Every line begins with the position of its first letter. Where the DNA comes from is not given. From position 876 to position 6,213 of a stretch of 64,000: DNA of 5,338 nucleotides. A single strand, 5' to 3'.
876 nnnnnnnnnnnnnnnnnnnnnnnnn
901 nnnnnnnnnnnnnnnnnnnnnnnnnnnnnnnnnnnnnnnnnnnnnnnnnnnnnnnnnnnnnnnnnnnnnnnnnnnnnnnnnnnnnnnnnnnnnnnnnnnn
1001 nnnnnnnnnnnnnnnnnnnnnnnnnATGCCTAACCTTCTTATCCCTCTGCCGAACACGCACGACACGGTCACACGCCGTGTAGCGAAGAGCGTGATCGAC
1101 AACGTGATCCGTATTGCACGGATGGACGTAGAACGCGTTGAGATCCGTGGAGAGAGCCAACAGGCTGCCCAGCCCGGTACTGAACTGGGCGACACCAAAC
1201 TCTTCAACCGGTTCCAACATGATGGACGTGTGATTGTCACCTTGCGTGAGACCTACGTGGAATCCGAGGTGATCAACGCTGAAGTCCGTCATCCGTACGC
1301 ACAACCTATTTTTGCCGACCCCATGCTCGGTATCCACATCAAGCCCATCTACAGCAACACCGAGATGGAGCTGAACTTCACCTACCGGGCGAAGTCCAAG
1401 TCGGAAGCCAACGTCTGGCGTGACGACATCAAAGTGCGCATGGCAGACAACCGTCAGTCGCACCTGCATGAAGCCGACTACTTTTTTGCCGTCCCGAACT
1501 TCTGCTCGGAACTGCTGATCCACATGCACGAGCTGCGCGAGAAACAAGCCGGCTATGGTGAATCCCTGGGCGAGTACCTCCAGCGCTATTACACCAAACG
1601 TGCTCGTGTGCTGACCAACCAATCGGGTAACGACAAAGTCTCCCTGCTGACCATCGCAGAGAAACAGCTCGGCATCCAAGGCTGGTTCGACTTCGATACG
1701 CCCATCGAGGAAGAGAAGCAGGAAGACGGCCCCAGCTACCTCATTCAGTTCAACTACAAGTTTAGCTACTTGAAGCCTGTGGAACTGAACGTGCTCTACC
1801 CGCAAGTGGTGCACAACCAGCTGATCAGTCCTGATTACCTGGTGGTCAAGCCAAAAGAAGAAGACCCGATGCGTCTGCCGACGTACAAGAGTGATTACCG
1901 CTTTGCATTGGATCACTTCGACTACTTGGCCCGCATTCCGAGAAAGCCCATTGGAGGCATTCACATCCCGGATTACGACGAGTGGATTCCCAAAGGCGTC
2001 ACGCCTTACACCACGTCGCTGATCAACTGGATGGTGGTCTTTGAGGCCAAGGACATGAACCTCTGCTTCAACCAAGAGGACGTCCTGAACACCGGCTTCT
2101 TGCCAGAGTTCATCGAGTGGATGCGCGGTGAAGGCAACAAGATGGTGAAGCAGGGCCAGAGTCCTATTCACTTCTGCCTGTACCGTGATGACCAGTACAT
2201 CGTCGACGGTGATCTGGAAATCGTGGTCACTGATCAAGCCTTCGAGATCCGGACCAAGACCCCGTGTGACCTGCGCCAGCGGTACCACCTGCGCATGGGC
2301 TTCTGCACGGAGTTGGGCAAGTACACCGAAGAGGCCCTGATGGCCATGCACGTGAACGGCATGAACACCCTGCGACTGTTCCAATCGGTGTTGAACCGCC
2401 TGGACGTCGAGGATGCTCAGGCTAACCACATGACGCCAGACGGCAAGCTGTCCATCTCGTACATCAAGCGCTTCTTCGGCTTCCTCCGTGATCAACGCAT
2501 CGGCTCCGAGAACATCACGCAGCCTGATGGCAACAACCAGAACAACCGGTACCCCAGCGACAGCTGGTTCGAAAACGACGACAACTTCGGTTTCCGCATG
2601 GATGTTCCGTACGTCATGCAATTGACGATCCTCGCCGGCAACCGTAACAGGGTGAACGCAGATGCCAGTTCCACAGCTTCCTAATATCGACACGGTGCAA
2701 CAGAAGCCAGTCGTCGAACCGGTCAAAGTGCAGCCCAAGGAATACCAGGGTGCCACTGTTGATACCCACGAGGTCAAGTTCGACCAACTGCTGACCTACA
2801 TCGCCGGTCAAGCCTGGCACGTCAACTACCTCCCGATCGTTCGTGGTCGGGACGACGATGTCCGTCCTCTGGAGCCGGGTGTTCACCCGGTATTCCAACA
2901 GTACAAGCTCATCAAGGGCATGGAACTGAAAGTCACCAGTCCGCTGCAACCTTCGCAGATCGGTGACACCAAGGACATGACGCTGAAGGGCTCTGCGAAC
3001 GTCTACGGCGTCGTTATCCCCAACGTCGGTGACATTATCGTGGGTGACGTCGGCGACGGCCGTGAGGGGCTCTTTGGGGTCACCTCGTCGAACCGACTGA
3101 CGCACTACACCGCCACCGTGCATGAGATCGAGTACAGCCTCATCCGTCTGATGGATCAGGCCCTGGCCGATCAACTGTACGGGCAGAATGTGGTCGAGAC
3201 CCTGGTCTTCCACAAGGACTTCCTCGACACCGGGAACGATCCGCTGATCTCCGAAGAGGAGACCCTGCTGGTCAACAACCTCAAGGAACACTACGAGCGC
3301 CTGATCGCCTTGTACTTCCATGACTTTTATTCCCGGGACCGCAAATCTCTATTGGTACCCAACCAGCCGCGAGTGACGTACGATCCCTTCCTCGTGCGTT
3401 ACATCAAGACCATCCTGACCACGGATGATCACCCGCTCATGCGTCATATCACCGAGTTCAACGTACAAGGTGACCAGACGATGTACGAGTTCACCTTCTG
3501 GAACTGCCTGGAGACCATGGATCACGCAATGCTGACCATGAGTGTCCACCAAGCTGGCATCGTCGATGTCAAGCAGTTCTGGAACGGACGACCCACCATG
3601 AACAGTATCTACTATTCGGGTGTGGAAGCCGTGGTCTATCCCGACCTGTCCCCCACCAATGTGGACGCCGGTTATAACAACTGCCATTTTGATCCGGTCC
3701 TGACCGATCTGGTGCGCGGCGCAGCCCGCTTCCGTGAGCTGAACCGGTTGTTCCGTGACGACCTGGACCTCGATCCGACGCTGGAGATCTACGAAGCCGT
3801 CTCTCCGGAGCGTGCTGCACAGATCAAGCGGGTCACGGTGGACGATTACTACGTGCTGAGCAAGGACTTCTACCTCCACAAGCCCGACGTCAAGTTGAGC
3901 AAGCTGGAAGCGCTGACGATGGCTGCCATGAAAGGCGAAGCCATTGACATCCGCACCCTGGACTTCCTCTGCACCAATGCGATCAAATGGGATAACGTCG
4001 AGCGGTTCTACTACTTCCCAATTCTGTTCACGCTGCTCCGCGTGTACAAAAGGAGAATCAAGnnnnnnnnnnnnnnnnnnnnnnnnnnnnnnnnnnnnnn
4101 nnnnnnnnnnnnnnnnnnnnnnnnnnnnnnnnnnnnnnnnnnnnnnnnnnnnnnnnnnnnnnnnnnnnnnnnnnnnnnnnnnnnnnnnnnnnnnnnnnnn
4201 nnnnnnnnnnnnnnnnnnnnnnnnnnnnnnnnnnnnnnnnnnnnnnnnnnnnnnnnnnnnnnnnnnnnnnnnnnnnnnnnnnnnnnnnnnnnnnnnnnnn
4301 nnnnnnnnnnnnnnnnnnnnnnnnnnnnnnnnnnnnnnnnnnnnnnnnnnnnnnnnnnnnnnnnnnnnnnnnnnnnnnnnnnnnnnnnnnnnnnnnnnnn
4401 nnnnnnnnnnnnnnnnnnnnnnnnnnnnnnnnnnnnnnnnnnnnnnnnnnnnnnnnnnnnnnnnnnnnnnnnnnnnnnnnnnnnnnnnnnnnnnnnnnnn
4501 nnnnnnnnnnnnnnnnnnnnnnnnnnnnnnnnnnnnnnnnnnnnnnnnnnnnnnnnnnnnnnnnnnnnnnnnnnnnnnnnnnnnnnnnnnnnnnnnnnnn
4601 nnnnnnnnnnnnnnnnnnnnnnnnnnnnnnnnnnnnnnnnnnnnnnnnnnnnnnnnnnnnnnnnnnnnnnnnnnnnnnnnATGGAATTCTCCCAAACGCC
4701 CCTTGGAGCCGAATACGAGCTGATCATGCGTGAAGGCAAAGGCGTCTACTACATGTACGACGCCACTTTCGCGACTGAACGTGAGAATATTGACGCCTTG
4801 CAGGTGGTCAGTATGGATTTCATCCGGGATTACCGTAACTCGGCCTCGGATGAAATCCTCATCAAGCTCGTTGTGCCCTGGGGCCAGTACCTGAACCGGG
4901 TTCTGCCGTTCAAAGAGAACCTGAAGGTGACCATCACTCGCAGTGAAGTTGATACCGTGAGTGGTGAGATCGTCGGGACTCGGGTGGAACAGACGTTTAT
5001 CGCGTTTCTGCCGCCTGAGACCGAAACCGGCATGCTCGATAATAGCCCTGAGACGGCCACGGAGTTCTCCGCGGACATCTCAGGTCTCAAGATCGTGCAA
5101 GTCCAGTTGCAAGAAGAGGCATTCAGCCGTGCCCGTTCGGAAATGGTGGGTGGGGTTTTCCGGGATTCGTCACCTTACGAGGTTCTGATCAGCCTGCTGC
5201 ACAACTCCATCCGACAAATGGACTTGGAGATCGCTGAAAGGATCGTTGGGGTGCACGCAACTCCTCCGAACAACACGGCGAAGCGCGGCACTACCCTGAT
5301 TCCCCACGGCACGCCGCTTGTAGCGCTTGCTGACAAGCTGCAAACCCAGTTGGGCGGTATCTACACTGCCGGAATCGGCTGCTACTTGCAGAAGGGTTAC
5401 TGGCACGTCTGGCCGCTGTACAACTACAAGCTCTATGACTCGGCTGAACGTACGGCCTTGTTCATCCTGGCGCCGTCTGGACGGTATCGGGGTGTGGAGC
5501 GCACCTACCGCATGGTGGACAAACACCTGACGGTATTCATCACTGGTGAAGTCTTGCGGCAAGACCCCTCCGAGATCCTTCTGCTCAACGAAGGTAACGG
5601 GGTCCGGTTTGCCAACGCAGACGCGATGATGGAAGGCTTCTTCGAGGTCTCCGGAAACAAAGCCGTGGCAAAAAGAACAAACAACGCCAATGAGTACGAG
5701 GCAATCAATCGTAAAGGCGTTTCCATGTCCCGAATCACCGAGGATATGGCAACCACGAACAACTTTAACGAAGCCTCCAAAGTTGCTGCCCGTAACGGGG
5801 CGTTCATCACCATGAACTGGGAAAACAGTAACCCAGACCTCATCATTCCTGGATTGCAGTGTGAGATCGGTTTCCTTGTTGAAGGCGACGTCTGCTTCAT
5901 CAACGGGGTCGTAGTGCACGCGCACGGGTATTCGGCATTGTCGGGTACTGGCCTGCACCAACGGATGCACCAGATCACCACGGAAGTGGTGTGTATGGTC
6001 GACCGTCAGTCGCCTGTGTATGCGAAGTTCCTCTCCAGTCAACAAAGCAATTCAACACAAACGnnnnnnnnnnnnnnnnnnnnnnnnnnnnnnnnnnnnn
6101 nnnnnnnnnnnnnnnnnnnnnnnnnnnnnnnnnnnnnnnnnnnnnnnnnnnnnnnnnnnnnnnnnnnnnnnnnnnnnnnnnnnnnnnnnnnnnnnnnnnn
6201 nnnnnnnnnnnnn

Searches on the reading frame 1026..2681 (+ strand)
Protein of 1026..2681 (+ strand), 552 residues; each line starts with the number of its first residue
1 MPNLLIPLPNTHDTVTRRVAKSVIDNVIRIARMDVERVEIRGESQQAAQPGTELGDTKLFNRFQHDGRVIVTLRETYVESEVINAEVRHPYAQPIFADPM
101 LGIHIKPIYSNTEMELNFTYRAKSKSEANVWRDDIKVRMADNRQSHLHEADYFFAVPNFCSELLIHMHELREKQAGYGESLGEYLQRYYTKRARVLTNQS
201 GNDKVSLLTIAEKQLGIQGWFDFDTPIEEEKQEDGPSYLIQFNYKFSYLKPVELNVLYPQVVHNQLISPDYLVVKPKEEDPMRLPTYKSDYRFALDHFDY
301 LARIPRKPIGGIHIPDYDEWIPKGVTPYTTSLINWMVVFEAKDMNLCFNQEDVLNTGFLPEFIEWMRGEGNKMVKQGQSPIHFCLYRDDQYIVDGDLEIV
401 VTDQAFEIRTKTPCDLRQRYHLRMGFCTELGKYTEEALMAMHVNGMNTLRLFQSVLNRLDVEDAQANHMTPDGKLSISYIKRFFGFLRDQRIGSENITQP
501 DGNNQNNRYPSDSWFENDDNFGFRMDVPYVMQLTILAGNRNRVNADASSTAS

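Call 12: search_protein_families(library=phrogs, proteins=[window:1026-2681:+], max_evalue=0.00001)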
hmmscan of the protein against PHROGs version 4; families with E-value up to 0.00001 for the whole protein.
window:1026-2681:+ (552 aa): 1 family
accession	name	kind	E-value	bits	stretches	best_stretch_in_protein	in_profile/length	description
phrog_3289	-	unknown function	4.5e-89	300.3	1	1-538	1-522/526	-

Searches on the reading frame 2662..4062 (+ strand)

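Call 12: search_protein_families(library=phrogs, proteins=[window:2662-4062:+], max_evalue=0.00001)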
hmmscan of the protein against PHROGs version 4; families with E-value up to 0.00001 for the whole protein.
window:2662-4062:+ (467 aa): 1 family
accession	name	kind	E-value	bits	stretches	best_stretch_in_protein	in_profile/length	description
phrog_3013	-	head and packaging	4.7e-111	372.7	1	12-465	10-425/426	virion structural protein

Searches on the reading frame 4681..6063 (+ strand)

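Call 12: search_protein_families(library=phrogs, proteins=[window:4681-6063:+], max_evalue=0.00001)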
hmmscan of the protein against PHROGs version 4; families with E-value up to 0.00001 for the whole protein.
window:4681-6063:+ (461 aa): 1 family
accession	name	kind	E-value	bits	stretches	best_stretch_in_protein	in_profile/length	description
phrog_3245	-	unknown function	2.9e-95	320.7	1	1-438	1-442/452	-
